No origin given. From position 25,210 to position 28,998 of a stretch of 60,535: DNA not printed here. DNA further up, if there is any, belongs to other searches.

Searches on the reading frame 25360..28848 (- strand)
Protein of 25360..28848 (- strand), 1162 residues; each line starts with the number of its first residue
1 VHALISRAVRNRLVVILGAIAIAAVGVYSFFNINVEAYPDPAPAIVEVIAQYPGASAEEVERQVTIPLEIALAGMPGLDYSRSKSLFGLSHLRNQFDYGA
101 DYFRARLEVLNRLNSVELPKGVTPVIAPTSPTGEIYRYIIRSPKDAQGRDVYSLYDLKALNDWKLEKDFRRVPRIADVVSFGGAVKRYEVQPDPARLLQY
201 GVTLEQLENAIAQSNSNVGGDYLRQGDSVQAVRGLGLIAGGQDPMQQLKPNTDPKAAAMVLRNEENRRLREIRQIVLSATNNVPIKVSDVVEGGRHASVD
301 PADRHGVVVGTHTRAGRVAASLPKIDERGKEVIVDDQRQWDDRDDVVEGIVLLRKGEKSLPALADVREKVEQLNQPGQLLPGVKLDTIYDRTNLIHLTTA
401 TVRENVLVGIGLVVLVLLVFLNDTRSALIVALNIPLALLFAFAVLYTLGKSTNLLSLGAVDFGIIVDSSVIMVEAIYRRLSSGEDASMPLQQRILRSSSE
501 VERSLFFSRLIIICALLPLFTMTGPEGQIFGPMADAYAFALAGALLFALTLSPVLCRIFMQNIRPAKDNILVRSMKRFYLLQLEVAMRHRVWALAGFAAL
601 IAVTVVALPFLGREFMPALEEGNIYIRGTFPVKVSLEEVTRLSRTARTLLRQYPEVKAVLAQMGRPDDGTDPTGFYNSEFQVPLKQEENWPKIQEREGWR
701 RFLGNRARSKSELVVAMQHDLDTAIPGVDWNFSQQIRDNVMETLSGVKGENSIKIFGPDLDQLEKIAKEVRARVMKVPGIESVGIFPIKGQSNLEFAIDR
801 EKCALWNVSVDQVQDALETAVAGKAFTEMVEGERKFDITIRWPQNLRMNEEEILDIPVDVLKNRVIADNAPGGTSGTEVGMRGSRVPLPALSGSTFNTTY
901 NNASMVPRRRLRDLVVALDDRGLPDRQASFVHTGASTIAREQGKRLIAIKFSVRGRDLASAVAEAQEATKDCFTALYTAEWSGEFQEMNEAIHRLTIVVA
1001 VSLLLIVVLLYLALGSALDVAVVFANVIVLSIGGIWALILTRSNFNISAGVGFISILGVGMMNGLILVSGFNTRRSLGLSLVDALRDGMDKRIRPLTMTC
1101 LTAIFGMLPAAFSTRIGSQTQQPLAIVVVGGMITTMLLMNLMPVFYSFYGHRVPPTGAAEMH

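Call 63: search_protein_families(library=pfam, proteins=[window:25360-28848:-], max_evalue=0.001)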
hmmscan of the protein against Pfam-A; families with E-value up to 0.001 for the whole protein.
window:25360-28848:- (1162 aa): 1 family
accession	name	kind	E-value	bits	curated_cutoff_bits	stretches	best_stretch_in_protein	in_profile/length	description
PF00873.25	ACR_tran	-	5.2e-189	630.7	28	3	340-866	273-788/1021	AcrB/AcrD/AcrF family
